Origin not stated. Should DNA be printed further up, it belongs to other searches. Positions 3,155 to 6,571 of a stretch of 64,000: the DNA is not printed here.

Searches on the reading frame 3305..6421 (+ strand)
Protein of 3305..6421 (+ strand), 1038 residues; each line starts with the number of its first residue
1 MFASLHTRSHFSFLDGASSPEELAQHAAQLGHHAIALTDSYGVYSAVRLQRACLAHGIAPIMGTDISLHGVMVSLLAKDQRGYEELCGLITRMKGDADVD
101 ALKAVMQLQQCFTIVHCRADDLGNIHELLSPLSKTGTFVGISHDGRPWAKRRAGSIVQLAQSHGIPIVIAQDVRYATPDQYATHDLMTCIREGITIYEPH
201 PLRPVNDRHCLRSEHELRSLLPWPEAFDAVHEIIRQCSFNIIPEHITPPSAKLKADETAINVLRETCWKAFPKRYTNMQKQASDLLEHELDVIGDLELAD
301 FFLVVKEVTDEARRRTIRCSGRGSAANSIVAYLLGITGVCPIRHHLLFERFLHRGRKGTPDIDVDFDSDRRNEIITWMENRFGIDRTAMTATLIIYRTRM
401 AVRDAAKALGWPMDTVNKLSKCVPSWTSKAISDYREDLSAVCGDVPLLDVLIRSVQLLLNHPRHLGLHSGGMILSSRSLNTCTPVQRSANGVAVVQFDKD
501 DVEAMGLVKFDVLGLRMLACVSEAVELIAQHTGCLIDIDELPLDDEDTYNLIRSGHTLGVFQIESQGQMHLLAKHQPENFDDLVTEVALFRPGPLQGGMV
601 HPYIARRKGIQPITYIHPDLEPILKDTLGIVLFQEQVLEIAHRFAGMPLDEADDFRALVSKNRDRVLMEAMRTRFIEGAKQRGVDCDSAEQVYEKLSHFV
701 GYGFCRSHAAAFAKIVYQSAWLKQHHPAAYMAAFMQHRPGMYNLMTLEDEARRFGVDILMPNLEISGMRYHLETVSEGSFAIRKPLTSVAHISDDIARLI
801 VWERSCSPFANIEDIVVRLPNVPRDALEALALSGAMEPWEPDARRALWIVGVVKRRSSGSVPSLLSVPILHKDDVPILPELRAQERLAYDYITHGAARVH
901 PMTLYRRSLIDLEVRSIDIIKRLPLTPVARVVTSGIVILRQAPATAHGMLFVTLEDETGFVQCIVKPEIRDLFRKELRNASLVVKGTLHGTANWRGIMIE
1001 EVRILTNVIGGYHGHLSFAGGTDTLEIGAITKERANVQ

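Call 3: search_protein_families(library=pfam, proteins=[window:3305-6421:+], max_evalue=1)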
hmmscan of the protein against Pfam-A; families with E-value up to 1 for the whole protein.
window:3305-6421:+ (1038 aa): 6 families
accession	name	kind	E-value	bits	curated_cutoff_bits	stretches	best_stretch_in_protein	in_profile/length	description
PF07733.18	DNA_pol3_alpha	-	9.1e-73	245.5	23.9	1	262-514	2-260/260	Bacterial DNA polymerase III alpha NTPase domain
PF17657.6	DNA_pol3_finger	-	4e-57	192.6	22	1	517-683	1-166/166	Bacterial DNA polymerase III alpha subunit finger domain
PF02811.25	PHP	-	8e-20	72.2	26.4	1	5-129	2-133/164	PHP domain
PF14579.12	HHH_6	-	1.4e-10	41.6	25.6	1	755-843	1-87/90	Helix-hairpin-helix motif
PF01336.31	tRNA_anti-codon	-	5.2e-05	23.5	27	1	934-991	4-60/75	OB-fold nucleic acid binding domain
PF15072.12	HROB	-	0.019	15.3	30.8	1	935-984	6-55/85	Homologous recombination OB-fold protein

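Call 4: search_protein_families(library=ncbifam, proteins=[window:3305-6421:+], max_evalue=1)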
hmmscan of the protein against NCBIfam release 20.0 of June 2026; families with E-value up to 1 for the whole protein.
window:3305-6421:+ (1038 aa): 17 families
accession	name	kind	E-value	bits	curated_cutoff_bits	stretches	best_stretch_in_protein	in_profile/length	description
NF004225.0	PRK05672.1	subfamily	4.2e-260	866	939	1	2-1006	6-1033/1047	error-prone DNA polymerase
NF004226.0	PRK05673.1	equivalog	1.6e-198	662.1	1002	1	2-1002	6-1059/1146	DNA polymerase III subunit alpha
TIGR00594.1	polc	superfamily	3e-182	608.2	434.35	2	138-907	167-962/1022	DNA polymerase III subunit alpha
NF005298.0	PRK06826.1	equivalog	1.5e-175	585.9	1260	2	147-1005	182-1072/1151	DNA polymerase III subunit alpha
NF005377.0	PRK06920.1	equivalog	2.7e-156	522.2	1806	2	155-1006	175-1024/1108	DNA polymerase III subunit alpha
NF005617.0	PRK07374.1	equivalog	1.6e-138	463.5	1653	2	145-848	181-902/1170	DNA polymerase III subunit alpha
NF005582.0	PRK07279.1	equivalog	1.4e-133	447.1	1279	1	1-822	1-785/1033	DNA polymerase III subunit alpha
NF005516.0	PRK07135.1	equivalog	2.2e-130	436.5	1084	2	229-821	198-792/974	DNA polymerase III DnaE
NF004550.0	PRK05898.1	equivalog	3.1e-123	412.9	1182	2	168-819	138-787/971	DNA polymerase III subunit alpha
NF007079.0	PRK09532.1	equivalog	7.3e-100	335.5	1525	2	155-705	189-777/876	DNA polymerase III subunit alpha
NF001688.0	PRK00448.1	equivalog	2.3e-24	85.1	873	3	5-70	341-406/1445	PolC-type DNA polymerase III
TIGR01405.1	polC_Gram_pos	equivalog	1.6e-20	72.5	1043.45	3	154-347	487-683/1211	DNA polymerase III subunit alpha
NF005616.0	PRK07373.1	equivalog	3.7e-10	38.9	646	1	704-841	38-174/449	DNA polymerase III subunit alpha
NF041577.1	nside_bi_sphtase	equivalog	0.00015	21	400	1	4-68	5-67/276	3',5'-nucleoside bisphosphate phosphatase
NF004981.0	PRK06361.1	equivalog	0.00035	20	117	1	5-40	4-37/217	histidinol phosphate phosphatase domain-containing protein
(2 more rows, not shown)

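Call 31: search_dna_similar(query=window:3305-6418:+, collection=plasmids, mode=protein, max_rows=12, rows=spread)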
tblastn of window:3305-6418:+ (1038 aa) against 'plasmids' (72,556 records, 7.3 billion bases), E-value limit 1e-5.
Records with a match: 2335; places in all: 2530; records where one place covers at least 80% of the query: 1078.
Best place of each record, by identity: <60% 2335.
By first word of the organism name: Klebsiella 347; Escherichia 230; Burkholderia 157; Rhizobium 152; Acinetobacter 150; Streptomyces 149; Ralstonia 136; Agrobacterium 130; Enterobacter 93; Bacillus 67; and 170 more.
By predicted mobility (MOB-suite, as given by PLSDB): non-mobilizable 1536; conjugative 455; mobilizable 344.
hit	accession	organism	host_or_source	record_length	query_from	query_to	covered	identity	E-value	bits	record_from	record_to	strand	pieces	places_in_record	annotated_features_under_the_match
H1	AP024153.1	Abditibacteriota bacterium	Acer palmatum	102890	5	1010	97%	42.6%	0e+0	726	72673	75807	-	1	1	dnaE2: error-prone DNA polymerase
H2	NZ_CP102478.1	Burkholderia cenocepacia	Homo sapiens,pure culture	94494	2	1010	97%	33.2%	2e-141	477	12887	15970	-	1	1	error-prone DNA polymerase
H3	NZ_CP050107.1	Rhizobium leguminosarum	Trifolium repens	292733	2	983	95%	32.9%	4e-136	462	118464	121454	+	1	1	error-prone DNA polymerase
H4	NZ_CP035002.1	Rhizobium acidisoli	Phaseolus vulgaris,root nodule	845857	2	983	95%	32.2%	8e-135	457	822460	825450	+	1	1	error-prone DNA polymerase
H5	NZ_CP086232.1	Streptomyces clavuligerus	whole organism,soil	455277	2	961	92%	31.8%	1e-101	359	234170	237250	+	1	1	dnaE: DNA polymerase III subunit alpha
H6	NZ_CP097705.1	Klebsiella pneumoniae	Homo sapiens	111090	4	841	81%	29.2%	9e-59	306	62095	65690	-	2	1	dnaE: DNA polymerase III subunit alpha | NUMOD4 motif-containing HNH endonuclease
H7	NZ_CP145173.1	Klebsiella pneumoniae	-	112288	4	841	81%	27.2%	1e-70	266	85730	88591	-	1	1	dnaE: DNA polymerase III subunit alpha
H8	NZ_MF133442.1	Klebsiella pneumoniae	-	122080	76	804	70%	29.6%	7e-57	299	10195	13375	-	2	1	dnaE: DNA polymerase III subunit alpha | NUMOD4 motif-containing HNH endonuclease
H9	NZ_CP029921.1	Salmonella enterica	-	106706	51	804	73%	27.9%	1e-67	256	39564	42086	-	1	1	dnaE: DNA polymerase III subunit alpha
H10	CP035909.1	Klebsiella pneumoniae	Homo sapiens,blood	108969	250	841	57%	33.6%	2e-55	295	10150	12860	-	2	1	hypothetical protein | uracil-DNA glycosylase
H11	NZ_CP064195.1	Acinetobacter baumannii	Homo sapiens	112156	223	801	56%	30.4%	3e-55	283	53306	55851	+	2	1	dnaE: DNA polymerase III subunit alpha | NUMOD4 domain-containing protein | uracil-DNA glycosylase family protein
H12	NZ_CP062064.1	Janthinobacterium sp. HH102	whole organism,water rainwater-tap ...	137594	548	615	7%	51.5%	7e-14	84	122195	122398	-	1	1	none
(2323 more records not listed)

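Call 32: get_annotated_region(hit=H1, flank=4000)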
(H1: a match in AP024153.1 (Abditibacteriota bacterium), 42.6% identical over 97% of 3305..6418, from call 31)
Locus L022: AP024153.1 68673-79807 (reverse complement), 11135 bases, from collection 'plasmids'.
description: Abditibacteriota bacterium IAD-21 plasmid pIAD-21 DNA, complete sequence
organism: Abditibacteriota bacterium (NCBI taxid 2783868)
taxonomy: Bacteria; Abditibacteriota; ; ; ; ; Abditibacteriota bacterium
host: -; source: Acer palmatum; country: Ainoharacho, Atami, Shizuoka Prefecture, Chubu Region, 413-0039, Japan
typing (MOB-suite, as given by PLSDB): non-mobilizable
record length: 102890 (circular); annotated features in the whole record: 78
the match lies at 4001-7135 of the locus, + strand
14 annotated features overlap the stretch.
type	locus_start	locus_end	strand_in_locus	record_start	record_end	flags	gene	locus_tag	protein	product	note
CDS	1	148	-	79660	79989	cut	-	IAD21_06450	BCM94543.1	hypothetical protein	-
CDS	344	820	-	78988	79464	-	-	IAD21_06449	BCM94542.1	hypothetical protein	-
CDS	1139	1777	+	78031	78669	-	lexA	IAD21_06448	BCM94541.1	LexA repressor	-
CDS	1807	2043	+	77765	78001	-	-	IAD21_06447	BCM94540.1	hypothetical protein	-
CDS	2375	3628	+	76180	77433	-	-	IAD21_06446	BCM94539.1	hypothetical protein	-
CDS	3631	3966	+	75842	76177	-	-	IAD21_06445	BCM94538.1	hypothetical protein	-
CDS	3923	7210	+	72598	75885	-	dnaE2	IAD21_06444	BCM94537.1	error-prone DNA polymerase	-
CDS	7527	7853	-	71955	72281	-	-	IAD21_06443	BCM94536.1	hypothetical protein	-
CDS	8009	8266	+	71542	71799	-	-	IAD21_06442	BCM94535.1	hypothetical protein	-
CDS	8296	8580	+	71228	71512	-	-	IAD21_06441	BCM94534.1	hypothetical protein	-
CDS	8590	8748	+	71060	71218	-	-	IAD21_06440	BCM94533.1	hypothetical protein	-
CDS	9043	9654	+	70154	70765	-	-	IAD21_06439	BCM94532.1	hypothetical protein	-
CDS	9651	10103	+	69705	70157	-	-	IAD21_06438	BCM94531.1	hypothetical protein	-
CDS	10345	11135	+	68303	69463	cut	-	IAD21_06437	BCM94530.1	hypothetical protein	-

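Call 33: get_annotated_region(hit=H3, flank=4000)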
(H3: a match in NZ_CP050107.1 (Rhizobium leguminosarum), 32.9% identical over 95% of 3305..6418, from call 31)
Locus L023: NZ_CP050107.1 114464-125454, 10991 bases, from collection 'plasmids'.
description: Rhizobium leguminosarum bv. trifolii strain 4B plasmid pRL4b1, complete sequence
organism: Rhizobium leguminosarum (NCBI taxid 386)
taxonomy: Bacteria; Pseudomonadota; Alphaproteobacteria; Hyphomicrobiales; Rhizobiaceae; Rhizobium; Rhizobium leguminosarum
host: -; source: Trifolium repens; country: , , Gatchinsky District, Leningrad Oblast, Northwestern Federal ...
typing (MOB-suite, as given by PLSDB): conjugative; relaxase MOBP,MOBP; mating-pair formation MPF_T
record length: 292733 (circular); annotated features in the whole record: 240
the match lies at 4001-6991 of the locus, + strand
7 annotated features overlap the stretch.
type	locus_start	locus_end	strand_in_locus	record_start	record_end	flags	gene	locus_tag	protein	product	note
CDS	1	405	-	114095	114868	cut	-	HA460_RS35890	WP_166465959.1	SOS response-associated peptidase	GO:0018142 - obsolete protein-DNA covalent cross-linking [Evidence IEA]; GO:0009432 - SOS response [Evidence IEA]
CDS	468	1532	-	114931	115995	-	ligD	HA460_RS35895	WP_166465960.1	non-homologous end-joining DNA ligase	GO:0006310 - DNA recombination [Evidence IEA]; GO:0006281 - DNA repair [Evidence IEA]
CDS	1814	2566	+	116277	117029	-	-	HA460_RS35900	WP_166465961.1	ImuA family protein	-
CDS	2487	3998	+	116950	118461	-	-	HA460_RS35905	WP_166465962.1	DNA polymerase Y family protein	-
CDS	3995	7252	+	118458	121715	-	-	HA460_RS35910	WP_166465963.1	error-prone DNA polymerase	GO:0006260 - DNA replication [Evidence IEA]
CDS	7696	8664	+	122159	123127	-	-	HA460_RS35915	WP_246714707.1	SDR family NAD(P)-dependent oxidoreductase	-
CDS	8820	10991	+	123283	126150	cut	-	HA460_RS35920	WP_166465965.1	winged helix-turn-helix domain-containing protein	GO:0000160 - phosphorelay signal transduction system [Evidence IEA]; GO:0006355 - regulation of DNA-templated ...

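Call 34: get_annotated_region(hit=H2, flank=4000)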
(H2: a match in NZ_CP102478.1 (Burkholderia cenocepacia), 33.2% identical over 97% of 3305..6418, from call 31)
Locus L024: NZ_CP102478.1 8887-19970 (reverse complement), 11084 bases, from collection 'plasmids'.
description: Burkholderia cenocepacia strain NML110041 plasmid unnamed1, complete sequence
organism: Burkholderia cenocepacia (NCBI taxid 95486)
taxonomy: Bacteria; Pseudomonadota; Betaproteobacteria; Burkholderiales; Burkholderiaceae; Burkholderia; Burkholderia cenocepacia
host: -; source: Homo sapiens,pure culture; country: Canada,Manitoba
typing (MOB-suite, as given by PLSDB): conjugative; replicon rep_cluster_1467; relaxase MOBF; mating-pair formation MPF_F
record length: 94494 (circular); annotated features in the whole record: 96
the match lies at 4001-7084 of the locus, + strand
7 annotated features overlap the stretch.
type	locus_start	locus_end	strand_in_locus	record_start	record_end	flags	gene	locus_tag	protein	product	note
CDS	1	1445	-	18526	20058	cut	ltrA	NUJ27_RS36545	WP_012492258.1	group II intron reverse transcriptase/maturase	GO:0000373 - Group II intron splicing [Evidence IEA]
CDS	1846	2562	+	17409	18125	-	imuA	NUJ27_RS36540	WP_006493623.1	translesion DNA synthesis-associated protein ImuA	GO:0051782 - negative regulation of cell division [Evidence IEA]; GO:0009432 - SOS response [Evidence IEA]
CDS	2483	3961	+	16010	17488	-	-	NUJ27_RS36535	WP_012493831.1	DNA polymerase Y family protein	-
CDS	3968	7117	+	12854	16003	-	-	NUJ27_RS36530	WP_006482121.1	error-prone DNA polymerase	-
CDS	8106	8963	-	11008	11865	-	trfA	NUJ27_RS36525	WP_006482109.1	plasmid replication initiator TrfA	-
CDS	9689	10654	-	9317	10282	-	-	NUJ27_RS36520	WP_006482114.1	ParB/RepB/Spo0J family partition protein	GO:0007059 - chromosome segregation [Evidence IEA]; GO:0000910 - cytokinesis [Evidence IEA]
CDS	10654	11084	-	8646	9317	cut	-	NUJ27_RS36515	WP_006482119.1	AAA family ATPase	-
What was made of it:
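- On Canonical ImuB (ImuA-ImuB-DnaE2 mutasome): Compare L023 and L024, where imuA precedes imuB (calls 33, 34).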

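Call 35: search_protein_families(library=pfam, proteins=[L023:2487-3998:+, L024:2483-3961:+, L022:2375-3628:+, L022:3631-3966:+, L022:1807-2043:+], max_evalue=1)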
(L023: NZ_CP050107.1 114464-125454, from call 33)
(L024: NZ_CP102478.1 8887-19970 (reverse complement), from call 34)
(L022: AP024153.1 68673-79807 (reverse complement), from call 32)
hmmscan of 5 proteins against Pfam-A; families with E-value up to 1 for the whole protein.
L023:2487-3998:+ (503 aa): 4 families
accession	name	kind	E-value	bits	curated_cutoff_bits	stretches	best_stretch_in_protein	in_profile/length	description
PF00817.25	IMS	-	1.7e-10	41.4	23.2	1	28-147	20-140/148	impB/mucB/samB family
PF11799.13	IMS_C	-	8.7e-06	26.6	20.7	1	244-345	6-103/109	impB/mucB/samB family C-terminal domain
PF20114.4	DUF6504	-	0.05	14.3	24.2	1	428-481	26-78/103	Domain of unknown function (DUF6504)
PF08445.16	FR47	-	0.27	11.7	22.1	0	254-290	13-50/86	FR47-like protein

L024:2483-3961:+ (492 aa): 1 family
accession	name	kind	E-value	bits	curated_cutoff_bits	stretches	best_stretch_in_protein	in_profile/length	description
PF00817.25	IMS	-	4.8e-11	43.2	23.2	1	32-151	23-147/148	impB/mucB/samB family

L022:2375-3628:+ (417 aa): 2 families
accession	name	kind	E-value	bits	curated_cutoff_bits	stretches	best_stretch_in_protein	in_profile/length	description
PF00817.25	IMS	-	5.2e-05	23.6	23.2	1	7-114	1-105/148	impB/mucB/samB family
PF21704.3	POLH-Rev1_HhH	-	0.063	13.9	27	1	188-218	24-55/56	DNApol eta/Rev1, HhH motif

L022:3631-3966:+ (111 aa): 1 family
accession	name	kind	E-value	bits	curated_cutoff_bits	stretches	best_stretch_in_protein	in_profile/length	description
PF20114.4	DUF6504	-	1.7e-08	35.1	24.2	1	31-111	22-103/103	Domain of unknown function (DUF6504)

L022:1807-2043:+ (78 aa): 0 families
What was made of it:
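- Closest known: Canonical ImuA-ImuB-DnaE2. Different: ImuB is a single polypeptide of about 500 aa with a Pfam IMS hit, and imuA precedes it (calls 33-35).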
